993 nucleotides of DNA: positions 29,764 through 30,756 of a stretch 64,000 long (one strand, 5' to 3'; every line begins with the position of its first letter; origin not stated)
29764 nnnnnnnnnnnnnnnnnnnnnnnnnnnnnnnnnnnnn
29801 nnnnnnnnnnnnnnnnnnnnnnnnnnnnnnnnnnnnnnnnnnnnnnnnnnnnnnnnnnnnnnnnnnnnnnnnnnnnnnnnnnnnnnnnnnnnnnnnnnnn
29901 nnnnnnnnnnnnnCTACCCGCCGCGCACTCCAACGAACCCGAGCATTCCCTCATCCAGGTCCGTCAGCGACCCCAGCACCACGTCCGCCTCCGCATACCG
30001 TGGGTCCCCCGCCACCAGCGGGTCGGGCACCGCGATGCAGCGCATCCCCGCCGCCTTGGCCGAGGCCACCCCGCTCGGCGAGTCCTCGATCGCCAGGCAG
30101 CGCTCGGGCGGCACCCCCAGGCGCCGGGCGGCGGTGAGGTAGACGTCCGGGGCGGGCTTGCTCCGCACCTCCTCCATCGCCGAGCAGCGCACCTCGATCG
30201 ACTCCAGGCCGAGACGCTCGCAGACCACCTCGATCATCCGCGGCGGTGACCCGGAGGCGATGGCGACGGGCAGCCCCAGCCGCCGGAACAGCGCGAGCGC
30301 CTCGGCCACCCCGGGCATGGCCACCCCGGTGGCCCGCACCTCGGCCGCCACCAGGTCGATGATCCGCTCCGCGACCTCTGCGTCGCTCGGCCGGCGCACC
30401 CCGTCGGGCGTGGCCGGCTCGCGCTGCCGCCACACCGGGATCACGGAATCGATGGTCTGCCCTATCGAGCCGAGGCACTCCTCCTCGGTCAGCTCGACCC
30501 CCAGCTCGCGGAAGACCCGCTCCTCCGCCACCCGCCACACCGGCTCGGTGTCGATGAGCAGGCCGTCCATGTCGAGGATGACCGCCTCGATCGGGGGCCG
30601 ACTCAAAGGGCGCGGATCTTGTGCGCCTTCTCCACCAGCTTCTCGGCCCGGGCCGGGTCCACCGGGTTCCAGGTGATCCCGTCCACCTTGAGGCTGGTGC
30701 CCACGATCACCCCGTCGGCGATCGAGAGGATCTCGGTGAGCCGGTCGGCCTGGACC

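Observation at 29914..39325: Sugar-phosphate catabolic cluster with two BtpA/SgcQ paralogs, an FGGY kinase, a TIM-barrel epimerase/isomerase, three phosphatase/hydrolase genes, a DeoR regulator and a divergent APC permease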

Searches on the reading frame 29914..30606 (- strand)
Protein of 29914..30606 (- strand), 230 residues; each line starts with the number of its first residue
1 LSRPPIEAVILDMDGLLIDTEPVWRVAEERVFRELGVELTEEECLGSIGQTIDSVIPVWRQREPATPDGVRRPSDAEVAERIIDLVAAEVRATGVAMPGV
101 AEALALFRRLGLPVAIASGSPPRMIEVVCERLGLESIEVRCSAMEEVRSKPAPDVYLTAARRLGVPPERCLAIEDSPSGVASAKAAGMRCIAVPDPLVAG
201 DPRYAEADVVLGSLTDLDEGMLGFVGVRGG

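Call 3: search_protein_families(library=pfam, proteins=[window:29914-30606:-])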
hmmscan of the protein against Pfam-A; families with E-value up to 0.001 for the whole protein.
window:29914-30606:- (230 aa): 4 families
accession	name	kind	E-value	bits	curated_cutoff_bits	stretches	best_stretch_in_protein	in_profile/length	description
PF00702.32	Hydrolase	-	4e-29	102.8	26.4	1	6-187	1-191/191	haloacid dehalogenase-like hydrolase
PF13419.12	HAD_2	-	5.2e-25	89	23.8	1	9-193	1-178/178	Haloacid dehalogenase-like hydrolase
PF12710.13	HAD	-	1.8e-09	38.7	27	1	9-177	1-182/189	haloacid dehalogenase-like hydrolase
PF13242.12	Hydrolase_like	-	5.3e-08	33.1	22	1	148-194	2-49/75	HAD-hyrolase-like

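Call 4: search_protein_families(library=ncbifam, proteins=[window:29914-30606:-])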
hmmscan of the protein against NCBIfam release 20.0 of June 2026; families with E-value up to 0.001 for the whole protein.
window:29914-30606:- (230 aa): 31 families (the best 25 are shown)
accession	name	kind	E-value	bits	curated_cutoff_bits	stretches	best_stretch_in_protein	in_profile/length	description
NF008087.0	PRK10826.1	equivalog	3.3e-60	203.4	191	1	3-219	4-217/222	hexitol phosphatase HxpB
TIGR02009.1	PGMB-YQAB-SF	subfamily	4.4e-29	102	153.35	1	6-193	1-186/186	beta-phosphoglucomutase family hydrolase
TIGR01990.1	bPGM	equivalog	4.5e-22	78.9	189.4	1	6-193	1-186/187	beta-phosphoglucomutase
NF008610.0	PRK11587.1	equivalog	4.3e-20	72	282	1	10-217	7-203/219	sugar phosphatase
NF008000.0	PRK10725.1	equivalog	3.3e-18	66.5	215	1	7-193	6-185/188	fructose-1-phosphate/6-phosphogluconate phosphatase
NF053653.1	InDiPhoBT2121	equivalog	9.3e-18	64.6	245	1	7-217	2-211/216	inorganic diphosphatase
TIGR01509.1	HAD-SF-IA-v3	subfamily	1.6e-17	64.1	29.4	1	131-193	93-154/154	HAD-IA family hydrolase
TIGR01449.2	PGP_bact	equivalog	6.3e-17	61.8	180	1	9-198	1-189/213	phosphoglycolate phosphatase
NF046057.1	bifunc_MtlD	equivalog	1.4e-15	56.8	800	1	5-195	6-193/683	bifunctional mannitol-1-phosphate dehydrogenase/phosphatase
NF009695.0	PRK13222.1-2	equivalog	3.9e-15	56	225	1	5-218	5-219/226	phosphoglycolate phosphatase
TIGR01422.2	phosphonatase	equivalog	3.5e-14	52.7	220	1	6-193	1-199/251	phosphonoacetaldehyde hydrolase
TIGR01454.1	AHBA_synth_RP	hypoth_equivalog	5.3e-14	52.3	246.65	1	97-193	77-174/205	AHBA synthesis associated protein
NF009698.0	PRK13223.1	equivalog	2.1e-13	50.1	466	1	8-215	15-223/272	phosphoglycolate phosphatase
NF007854.0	PRK10563.1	equivalog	4.5e-12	46.1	211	1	6-190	4-182/221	6-phosphogluconate phosphatase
NF009696.0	PRK13222.1-3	equivalog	3.7e-11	43.2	359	1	6-216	3-211/223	N-acetylmuramic acid 6-phosphate phosphatase MupP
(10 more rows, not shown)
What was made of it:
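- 29914..30606 (-): HAD-IA phosphatase, HxpB-like (230 aa). It has a TTG start overlapping the BtpA1 stop (TTGA). It is an accessory member. NCBIfam HxpB NF008087 scores 203.4 against a cut-off of 191 (calls 3, 4).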
